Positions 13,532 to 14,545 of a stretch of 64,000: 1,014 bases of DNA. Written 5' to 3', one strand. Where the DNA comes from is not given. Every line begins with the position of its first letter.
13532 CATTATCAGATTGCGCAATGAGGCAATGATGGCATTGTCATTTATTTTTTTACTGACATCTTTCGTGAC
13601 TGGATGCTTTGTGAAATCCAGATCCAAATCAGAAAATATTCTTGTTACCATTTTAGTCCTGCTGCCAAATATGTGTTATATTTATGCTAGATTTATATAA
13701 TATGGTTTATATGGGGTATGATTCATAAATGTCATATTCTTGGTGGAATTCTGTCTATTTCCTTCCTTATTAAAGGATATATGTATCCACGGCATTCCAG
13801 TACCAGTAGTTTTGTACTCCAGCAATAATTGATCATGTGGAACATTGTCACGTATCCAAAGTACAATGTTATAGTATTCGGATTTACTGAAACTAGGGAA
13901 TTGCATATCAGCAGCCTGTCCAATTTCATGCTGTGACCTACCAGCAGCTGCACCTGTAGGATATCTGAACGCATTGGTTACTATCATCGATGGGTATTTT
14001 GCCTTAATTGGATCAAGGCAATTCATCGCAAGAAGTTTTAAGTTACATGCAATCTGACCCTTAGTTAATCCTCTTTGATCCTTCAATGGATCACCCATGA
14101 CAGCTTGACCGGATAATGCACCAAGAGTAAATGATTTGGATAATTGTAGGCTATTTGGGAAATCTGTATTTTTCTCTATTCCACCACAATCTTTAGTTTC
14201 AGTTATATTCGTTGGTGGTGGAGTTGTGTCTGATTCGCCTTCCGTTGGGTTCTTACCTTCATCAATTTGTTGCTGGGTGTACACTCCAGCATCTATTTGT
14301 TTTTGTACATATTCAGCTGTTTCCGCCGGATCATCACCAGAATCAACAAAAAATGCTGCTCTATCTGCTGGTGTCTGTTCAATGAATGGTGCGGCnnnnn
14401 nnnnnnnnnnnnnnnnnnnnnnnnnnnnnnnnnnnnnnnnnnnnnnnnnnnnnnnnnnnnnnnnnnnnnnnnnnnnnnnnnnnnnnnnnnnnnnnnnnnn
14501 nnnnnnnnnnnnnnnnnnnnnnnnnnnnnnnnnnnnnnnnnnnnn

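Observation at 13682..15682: gp5 cell-puncturing protein with a C-terminal M15-type peptidase after the beta-helix instead of a lysozyme domain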

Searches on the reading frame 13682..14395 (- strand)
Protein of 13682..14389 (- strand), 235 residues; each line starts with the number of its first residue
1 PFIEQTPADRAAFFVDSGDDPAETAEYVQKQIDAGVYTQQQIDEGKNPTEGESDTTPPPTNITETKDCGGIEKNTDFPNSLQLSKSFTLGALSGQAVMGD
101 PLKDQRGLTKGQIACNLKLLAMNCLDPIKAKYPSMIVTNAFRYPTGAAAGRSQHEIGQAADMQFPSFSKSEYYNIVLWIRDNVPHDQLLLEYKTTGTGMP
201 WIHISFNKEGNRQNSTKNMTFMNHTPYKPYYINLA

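Call 22: search_solved_structures(query=A2, max_evalue=10, show_alignments=3)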
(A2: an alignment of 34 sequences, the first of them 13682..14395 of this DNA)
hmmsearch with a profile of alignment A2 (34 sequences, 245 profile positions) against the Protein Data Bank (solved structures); distinct sequences matched with E-value up to 10: 19.
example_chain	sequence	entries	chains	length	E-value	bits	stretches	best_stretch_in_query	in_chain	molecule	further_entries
2wfx_A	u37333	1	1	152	0.26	14.4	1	146-188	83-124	SONIC HEDGEHOG PROTEIN N-PRODUCT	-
2wg4_A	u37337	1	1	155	0.27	14.3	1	146-188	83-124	SONIC HEDGEHOG PROTEIN N-PRODUCT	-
3n1r_A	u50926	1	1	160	0.29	14.2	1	146-188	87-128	Sonic hedgehog protein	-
1vhh_A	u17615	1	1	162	0.3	14.2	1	146-188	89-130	SONIC HEDGEHOG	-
4c4m_A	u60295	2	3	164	0.3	14.2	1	146-188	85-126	SONIC HEDGEHOG PROTEIN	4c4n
7rpk_H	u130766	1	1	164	0.31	14.1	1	146-188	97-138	Sonic hedgehog protein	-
3ho5_H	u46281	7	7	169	0.32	14.1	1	146-188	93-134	Sonic hedgehog protein | Sonic hedgehog protein N-product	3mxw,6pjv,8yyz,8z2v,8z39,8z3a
3d1m_A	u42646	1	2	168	0.33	14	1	146-188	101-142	Sonic hedgehog protein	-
6e1h_C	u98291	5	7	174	0.35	14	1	146-188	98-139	Sonic hedgehog protein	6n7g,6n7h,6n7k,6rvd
3m1n_A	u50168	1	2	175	0.35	14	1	146-188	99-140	Sonic hedgehog protein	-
6oev_C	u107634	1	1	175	0.35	14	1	146-188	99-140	Sonic hedgehog protein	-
6dmy_B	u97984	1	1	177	0.36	13.9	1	146-188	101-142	Sonic hedgehog protein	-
3n1f_A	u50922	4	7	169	0.7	13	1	146-185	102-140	Indian hedgehog protein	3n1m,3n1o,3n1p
6rmg_B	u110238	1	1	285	0.75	12.9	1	146-188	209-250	Sonic hedgehog protein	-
3k7i_B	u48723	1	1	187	0.75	12.9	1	146-185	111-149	Indian hedgehog protein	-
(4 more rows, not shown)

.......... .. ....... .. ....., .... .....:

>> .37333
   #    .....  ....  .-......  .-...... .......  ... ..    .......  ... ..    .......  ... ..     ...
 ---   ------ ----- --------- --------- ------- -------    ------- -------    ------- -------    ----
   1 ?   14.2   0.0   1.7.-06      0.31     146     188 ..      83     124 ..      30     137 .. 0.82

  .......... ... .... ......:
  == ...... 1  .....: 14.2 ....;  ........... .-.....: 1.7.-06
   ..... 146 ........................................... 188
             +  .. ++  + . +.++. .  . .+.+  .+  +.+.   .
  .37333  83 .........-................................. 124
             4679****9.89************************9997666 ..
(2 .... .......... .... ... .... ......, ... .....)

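Call 23: search_protein_families(library=pfam, alignment_id=A2, max_evalue=0.01)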
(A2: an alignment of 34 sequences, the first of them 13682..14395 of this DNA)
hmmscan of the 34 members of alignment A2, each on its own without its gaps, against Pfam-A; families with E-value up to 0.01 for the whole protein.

A. member 1, window:13682-14395:- (237 aa): 0 families

B. families by the number of members that match (of 34 scanned): 4 families
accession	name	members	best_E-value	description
PF08291.16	Peptidase_M15_3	8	5.8e-09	Peptidase M15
PF01471.23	PG_binding_1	2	2.5e-05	Putative peptidoglycan binding domain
PF02540.23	NAD_synthase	1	2e-09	NAD synthase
PF02557.22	VanY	1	0.006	D-alanyl-D-alanine carboxypeptidase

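Call 26: predict_structure(alignment_id=A2)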
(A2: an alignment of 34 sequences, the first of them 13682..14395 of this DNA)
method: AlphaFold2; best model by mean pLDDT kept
length: 237 residues; sequences in the alignment: 34
mean_pLDDT: 87.7   pTM: 0.86
mean pLDDT of the five models: 87.7, 87.0, 86.7, 84.6, 80.8
residues with pLDDT >= 90: 144; 70-90: 66; 50-70: 23; < 50: 4
segments of 3 or more residues with pLDDT < 50: 1-3
pLDDT, mean of each block of 10 residues (from residue 1): 56 60 78 87 88 94 93 95 96 75 87 97 98 96 81 90 95 97 96 88 95 83 91 94
secondary structure, 60 per line:
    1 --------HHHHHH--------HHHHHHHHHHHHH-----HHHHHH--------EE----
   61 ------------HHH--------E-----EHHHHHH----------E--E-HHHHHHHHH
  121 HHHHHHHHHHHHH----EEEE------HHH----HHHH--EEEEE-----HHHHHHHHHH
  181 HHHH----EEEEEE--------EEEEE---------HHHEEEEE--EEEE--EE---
elements in order: H9-14 H23-35 H41-46 H91-96 H112-133 E138-141 H155-158 E161-165 H171-184 E189-194 E203-207 E220-224 E227-230

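Call 29: fold_search(model_id=the predicted structure, library=pdb)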
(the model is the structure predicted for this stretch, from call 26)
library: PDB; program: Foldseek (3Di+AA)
matches with E <= 10: 224; with E <= 0.001: 0
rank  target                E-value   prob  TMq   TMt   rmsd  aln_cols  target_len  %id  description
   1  1lbu                  1.0e-02  1.00  0.38  0.42   3.9       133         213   17  HYDROLASE METALLO (ZN) DD-PEPTIDASE (released 1996-11-08)
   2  3ho5_H                1.8e-02  0.75  0.23  0.33   6.1       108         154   18  Crystal structure of Hedgehog-interacting protein (HHIP) and Sonic hedgehog (SHH) complex (released 2009-06-23)
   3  2wg4_A                2.6e-02  0.60  0.25  0.38  10.5       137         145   18  Crystal structure of the complex between human hedgehog-interacting protein HIP and sonic hedgehog without calcium (released 2009-06-30)
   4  2wfx_A                3.2e-02  0.84  0.25  0.37   5.1       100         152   19  Crystal structure of the complex between human hedgehog-interacting protein HIP and Sonic Hedgehog in the presence of  (released 2009-06-30)
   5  6dmy_B                3.4e-02  0.91  0.28  0.40   4.4        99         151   17  Cryo-EM structure of human Ptch1 and ShhN complex (released 2018-07-11)
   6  7rpk_H                3.8e-02  0.69  0.22  0.33   6.0       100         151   16  Cryo-EM structure of murine Dispatched in complex with Sonic hedgehog (released 2021-10-27)
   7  3d1m_A                4.9e-02  0.75  0.24  0.35   5.0        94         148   19  Crystal Structure of Sonic Hedgehog Bound to the third FNIII domain of CDO (released 2008-09-23)
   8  2wg3_B                5.6e-02  0.63  0.24  0.35   5.5       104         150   16  Crystal structure of the complex between human hedgehog-interacting protein HIP and desert hedgehog without calcium (released 2009-06-30)
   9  7rhq_C                5.6e-02  0.25  0.25  0.33  14.3       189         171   15  Cryo-EM structure of Xenopus Patched-1 in complex with GAS1 and Sonic Hedgehog (released 2022-03-02)
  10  6pjv                  5.9e-02  0.75  0.24  0.36   4.9        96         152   19  Structure of Human Sonic Hedgehog in complex with Zinc and Magnesium (released 2019-11-13)
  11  3d1m_B                6.3e-02  0.69  0.24  0.35   5.0        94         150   19  Crystal Structure of Sonic Hedgehog Bound to the third FNIII domain of CDO (released 2008-09-23)
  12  3n1f_B                6.3e-02  0.69  0.23  0.35   5.1        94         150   17  Crystal Structure of IhhN bound to CDOFn3 (released 2010-06-02)
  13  3mxw_A                6.3e-02  0.41  0.28  0.40  11.7       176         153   16  Crystal structure Sonic hedgehog bound to the 5E1 fab fragment (released 2010-05-26)
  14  3n1o_B                7.1e-02  0.66  0.23  0.35   5.0        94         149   17  Crystal structure of IhhN (released 2010-06-02)
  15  3m1n_B                8.1e-02  0.75  0.26  0.35   4.5        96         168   17  Crystal structure of Human Sonic Hedgehog N-terminal domain (released 2010-03-16)
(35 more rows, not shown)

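Call 51: search_dna_similar(query=window:13682-14389:-, collection=phages, mode=protein, max_rows=60, max_evalue=0.00001)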
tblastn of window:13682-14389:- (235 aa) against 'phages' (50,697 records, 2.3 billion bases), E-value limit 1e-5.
Records with a match: 63; places in all: 64; records where one place covers at least 80% of the query: 6.
Best place of each record, by identity: <60% 63.
By first word of the organism name: Pseudomonas 24; Pelagibacter 12; Bacteroides 6; Methylophilales 4; uncultured 4; Vibrio 3; Caulobacter 2; Stenotrophomonas 2; Bacteriophage 2; Rhizobium 1; and 3 more.
By host as written in the record: - 9; Pseudomonas putida KT2440 and Paw85 9; Pseudomonas aeruginosa PAO1 5; Candidatus Pelagibacter sp. HTCC1062 5; Methylophilales_sp._H5P1 4; Pseudomonas aeruginosa 3; Candidatus Pelagibacter ubique HTCC1062 3; Bacteroides fragilis DA503 3; and 16 more.
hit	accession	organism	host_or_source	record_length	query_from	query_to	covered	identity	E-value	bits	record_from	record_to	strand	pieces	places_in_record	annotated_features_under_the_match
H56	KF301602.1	Caulobacter phage Cr30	Caulobacter crescentus CB15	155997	21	235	91%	47.1%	6e-52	186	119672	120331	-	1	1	baseplate hub subunit and tail lysozyme | hypothetical protein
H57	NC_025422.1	Caulobacter phage Cr30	Caulobacter crescentus CB15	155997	21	235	91%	47.1%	6e-52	186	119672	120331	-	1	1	baseplate hub subunit and tail lysozyme | PAAR motif of membran proteins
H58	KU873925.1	Pseudomonas phage pf16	Pseudomonas putida PpG1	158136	4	235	99%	39.8%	7e-42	157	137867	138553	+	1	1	hypothetical protein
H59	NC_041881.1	Pseudomonas phage pf16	Pseudomonas putida PpG1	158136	4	235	99%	39.8%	7e-42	157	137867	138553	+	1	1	baseplate hub subunit and tail lysozyme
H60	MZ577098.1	Methylophilales phage Melnitz-3 EXVC039M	Methylophilales_sp._H5P1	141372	48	227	77%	45.9%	2e-41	155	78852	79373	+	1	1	baseplate hub subunit/tail lysozyme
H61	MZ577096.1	Methylophilales phage Melnitz-2 EXVC040M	Methylophilales_sp._H5P1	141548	48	227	77%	45.9%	2e-41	155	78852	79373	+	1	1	baseplate hub subunit/tail lysozyme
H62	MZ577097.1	Methylophilales phage Melnitz EXVC044M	Methylophilales_sp._H5P1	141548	48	227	77%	45.9%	2e-41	155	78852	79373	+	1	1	baseplate hub subunit/tail lysozyme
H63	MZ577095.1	Methylophilales phage Melnitz-1 EXVC043M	Methylophilales_sp._H5P1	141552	48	227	77%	45.9%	2e-41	155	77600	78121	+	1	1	baseplate hub subunit/tail lysozyme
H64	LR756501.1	uncultured phage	metagenomic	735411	18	206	80%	37.9%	1e-24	107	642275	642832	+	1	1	record has no annotation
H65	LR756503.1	uncultured phage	metagenomic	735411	18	206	80%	37.9%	1e-24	107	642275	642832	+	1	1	record has no annotation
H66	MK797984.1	Pseudomonas phage vB_PaeM_PA5oct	-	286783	58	229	73%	40.7%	1e-30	124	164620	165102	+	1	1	putative baseplate hub sub and tail lysozyme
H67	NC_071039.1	Pseudomonas phage vB_PaeM_PA5oct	-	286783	58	229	73%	40.7%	1e-30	124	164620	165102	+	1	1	PAAR motif of membran proteins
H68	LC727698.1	Pseudomonas phage sp. 30-3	Pseudomonas aeruginosa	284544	58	229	73%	40.7%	1e-30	124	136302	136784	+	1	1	hypothetical protein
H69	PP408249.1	Pseudomonas phage vB_Pa-PAC2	Pseudomonas aeruginosa PAO1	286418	58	229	73%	40.7%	1e-30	124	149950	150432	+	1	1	putative baseplate hub sub and tail lysozyme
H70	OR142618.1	Pseudomonas phage Callisto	Pseudomonas aeruginosa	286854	58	229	73%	40.7%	1e-30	124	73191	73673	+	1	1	hypothetical protein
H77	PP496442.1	Pseudomonas phage vB_PpuM-Voja-6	Pseudomonas putida KT2440 and Paw85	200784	52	218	71%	39.5%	5e-33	131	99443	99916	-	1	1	PAAR motif of membrane protein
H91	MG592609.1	Vibrio phage 1.244.A._10N.261.54.C3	Vibrio sp. sp. F13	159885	81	218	59%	39.1%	2e-24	107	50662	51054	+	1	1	PAAR motif protein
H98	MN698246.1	Pelagibacter phage HTVC112P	Candidatus Pelagibacter sp. HTCC7211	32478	80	213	57%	33.8%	1e-12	72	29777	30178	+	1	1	peptidase M15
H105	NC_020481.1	Pelagibacter phage HTVC010P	Candidatus Pelagibacter ubique HTCC1062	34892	81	213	57%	30.1%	1e-6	54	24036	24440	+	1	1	endolysin | hypothetical protein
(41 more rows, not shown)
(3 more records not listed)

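Call 52: get_annotated_region(hit=H67, flank=3500)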
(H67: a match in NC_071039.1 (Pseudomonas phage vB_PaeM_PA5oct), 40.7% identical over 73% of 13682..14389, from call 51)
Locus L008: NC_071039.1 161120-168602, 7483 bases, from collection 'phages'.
description: Pseudomonas phage vB_PaeM_PA5oct, complete genome.
organism: Pseudomonas phage vB_PaeM_PA5oct (NCBI taxid 2163605)
taxonomy: Viruses; Duplodnaviria; Heunggongvirae; Uroviricota; Caudoviricetes; Arenbergviridae; Wroclawvirus; Wroclawvirus PA5oct
host: -; source: -; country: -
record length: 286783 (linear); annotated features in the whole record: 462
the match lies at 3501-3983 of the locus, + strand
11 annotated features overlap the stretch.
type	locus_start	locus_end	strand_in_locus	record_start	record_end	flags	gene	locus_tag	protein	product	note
CDS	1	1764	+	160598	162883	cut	-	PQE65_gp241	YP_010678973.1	ribonucleotide reductase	ESI-MS/MS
CDS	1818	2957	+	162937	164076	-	-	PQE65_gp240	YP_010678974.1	ribonucleotide reductase class Ia beta subunit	ESI-MS/MS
CDS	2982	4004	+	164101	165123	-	-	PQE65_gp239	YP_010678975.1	PAAR motif of membran proteins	ESI-MS/MS; putative baseplate hub sub and tail lysozyme, muramoyl-pentapeptidase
CDS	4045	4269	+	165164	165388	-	-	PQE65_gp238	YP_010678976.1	hypothetical protein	-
CDS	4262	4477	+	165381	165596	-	-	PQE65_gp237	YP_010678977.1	hypothetical protein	-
CDS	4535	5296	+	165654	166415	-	-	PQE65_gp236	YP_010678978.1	metallophosphoesterase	-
CDS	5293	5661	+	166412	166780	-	-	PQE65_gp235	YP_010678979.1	hypothetical protein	-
CDS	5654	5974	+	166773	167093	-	-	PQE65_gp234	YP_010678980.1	hypothetical protein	-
CDS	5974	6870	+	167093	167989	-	-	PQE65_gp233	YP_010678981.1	thymidylate synthase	ESI-MS/MS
CDS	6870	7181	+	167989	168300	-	-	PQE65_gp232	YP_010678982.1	hypothetical protein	-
CDS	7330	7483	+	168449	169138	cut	-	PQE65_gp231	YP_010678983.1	GTP cyclohydrolase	ESI-MS/MS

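Call 53: get_annotated_region(hit=H91, flank=4000)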
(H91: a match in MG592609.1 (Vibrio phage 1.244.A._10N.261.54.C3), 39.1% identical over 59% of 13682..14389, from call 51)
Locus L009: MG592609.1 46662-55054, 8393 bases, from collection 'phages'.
description: Vibrio phage 1.244.A._10N.261.54.C3, partial genome.
organism: Vibrio phage 1.244.A._10N.261.54.C3 (NCBI taxid 1881412)
taxonomy: Viruses; Duplodnaviria; Heunggongvirae; Uroviricota; Caudoviricetes; Ackermannviridae
host: Vibrio sp. sp. F13; source: iron chloride precipitation of 0.2um-filtered seawater, resuspended in oxalate solution; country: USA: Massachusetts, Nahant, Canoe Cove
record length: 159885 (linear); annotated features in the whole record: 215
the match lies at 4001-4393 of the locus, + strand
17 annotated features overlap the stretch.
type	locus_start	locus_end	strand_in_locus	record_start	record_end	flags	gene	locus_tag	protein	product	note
CDS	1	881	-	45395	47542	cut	-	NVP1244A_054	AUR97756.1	anaerobic ribonucleoside-triphosphate reductase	NVP1244A_054; aclame_best_match:protein:vir:106268; tara_best_match:OM-RGC.v1.000571629; ...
CDS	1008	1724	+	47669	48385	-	-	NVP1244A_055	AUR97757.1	baseplate protein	NVP1244A_055; InterPro:IPR024364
CDS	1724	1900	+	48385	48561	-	-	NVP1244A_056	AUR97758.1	hypothetical protein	NVP1244A_056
CDS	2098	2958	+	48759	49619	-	-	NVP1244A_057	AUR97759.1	hypothetical protein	NVP1244A_057; tara_best_match:OM-RGC.v1.002047847; cvp_best_match:CAMPEP_0000001250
CDS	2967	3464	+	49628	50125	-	-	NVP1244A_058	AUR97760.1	hypothetical protein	NVP1244A_058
CDS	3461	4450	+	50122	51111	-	-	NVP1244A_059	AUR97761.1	PAAR motif protein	NVP1244A_059; tara_best_match:OM-RGC.v1.001919804; InterPro:IPR008727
CDS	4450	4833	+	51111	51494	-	-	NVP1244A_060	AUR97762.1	lysozyme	NVP1244A_060; tara_best_match:OM-RGC.v1.027358707; cvp_best_match:NCBI_PEP_397133739; Gene 25-like lysozyme; ...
CDS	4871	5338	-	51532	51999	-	-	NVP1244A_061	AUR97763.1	hypothetical protein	NVP1244A_061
CDS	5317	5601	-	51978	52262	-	-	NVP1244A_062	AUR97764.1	hypothetical protein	NVP1244A_062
CDS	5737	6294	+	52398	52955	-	-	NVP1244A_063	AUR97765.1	hypothetical protein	NVP1244A_063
CDS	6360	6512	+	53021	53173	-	-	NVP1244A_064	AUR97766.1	rubredoxin-type fold protein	NVP1244A_064; InterPro:IPR004039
CDS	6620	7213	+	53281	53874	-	-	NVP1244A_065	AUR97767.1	ribonuclease H-like domain protein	NVP1244A_065; tara_best_match:OM-RGC.v1.019368192; cvp_best_match:RF_PEP_440789407; InterPro:IPR012337; pog:POG3081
CDS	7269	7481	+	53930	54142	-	-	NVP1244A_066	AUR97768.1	hypothetical protein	NVP1244A_066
CDS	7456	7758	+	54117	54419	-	-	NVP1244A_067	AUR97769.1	TMhelix containing protein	NVP1244A_067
CDS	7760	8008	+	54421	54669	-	-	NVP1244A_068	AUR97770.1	putative regulatory protein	NVP1244A_068; tara_best_match:OM-RGC.v1.030965702; cvp_best_match:RF_PEP_418488699; InterPro:IPR013429; putative ...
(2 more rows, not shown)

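Call 54: get_annotated_region(hit=H77, flank=3500)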
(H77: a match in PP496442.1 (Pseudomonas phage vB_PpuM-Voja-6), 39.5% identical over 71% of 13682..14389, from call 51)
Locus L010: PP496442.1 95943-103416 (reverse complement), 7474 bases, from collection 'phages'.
description: Pseudomonas phage vB_PpuM-Voja-6, complete genome.
organism: Pseudomonas phage vB_PpuM-Voja-6 (NCBI taxid 3132646)
taxonomy: Viruses; Duplodnaviria; Heunggongvirae; Uroviricota; Caudoviricetes
host: Pseudomonas putida KT2440 and Paw85; source: muddy stream water; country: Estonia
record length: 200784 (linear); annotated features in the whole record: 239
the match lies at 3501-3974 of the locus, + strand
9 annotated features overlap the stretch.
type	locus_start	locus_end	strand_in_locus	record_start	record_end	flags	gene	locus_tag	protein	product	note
CDS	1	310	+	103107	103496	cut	-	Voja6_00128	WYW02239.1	tail sheath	-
CDS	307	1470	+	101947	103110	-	-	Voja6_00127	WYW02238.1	hypothetical protein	-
CDS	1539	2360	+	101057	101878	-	-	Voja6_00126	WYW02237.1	hypothetical protein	-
CDS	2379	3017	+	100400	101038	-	-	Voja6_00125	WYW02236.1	baseplate hub subunit and tail lysozyme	-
CDS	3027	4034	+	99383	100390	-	-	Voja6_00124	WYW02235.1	PAAR motif of membrane protein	-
CDS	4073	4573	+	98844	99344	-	-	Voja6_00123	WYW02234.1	hypothetical protein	-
CDS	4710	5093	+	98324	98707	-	-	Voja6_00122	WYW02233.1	baseplate wedge subunit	-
CDS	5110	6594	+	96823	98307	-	-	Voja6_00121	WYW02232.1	baseplate wedge subunit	-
CDS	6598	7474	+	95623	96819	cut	-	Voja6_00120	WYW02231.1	hypothetical protein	-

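Call 55: search_protein_families(library=pfam, proteins=[L008:2982-4004:+, L009:3461-4450:+, L010:3027-4034:+, L010:2379-3017:+], max_evalue=0.01)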
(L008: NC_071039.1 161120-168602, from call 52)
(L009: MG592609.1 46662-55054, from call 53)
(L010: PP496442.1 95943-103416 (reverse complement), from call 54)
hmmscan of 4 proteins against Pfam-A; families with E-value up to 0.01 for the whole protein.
L008:2982-4004:+ (340 aa): 1 family
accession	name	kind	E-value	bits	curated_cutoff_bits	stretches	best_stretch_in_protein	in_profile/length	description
PF05488.18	PAAR_motif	-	2.7e-17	63.2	27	2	25-83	13-65/70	PAAR motif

L009:3461-4450:+ (329 aa): 1 family
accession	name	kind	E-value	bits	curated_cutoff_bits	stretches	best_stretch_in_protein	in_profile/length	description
PF05488.18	PAAR_motif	-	3.9e-12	46.7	27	1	25-90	12-69/70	PAAR motif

L010:3027-4034:+ (335 aa): 1 family
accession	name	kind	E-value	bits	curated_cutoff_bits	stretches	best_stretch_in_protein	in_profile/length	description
PF05488.18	PAAR_motif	-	9.8e-10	39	27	1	19-69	11-60/70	PAAR motif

L010:2379-3017:+ (212 aa): 1 family
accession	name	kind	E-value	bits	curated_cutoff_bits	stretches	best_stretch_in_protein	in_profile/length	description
PF04717.18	Phage_base_V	-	1.9e-08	35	23.8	1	20-97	2-74/75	Type VI secretion system/phage-baseplate injector OB domain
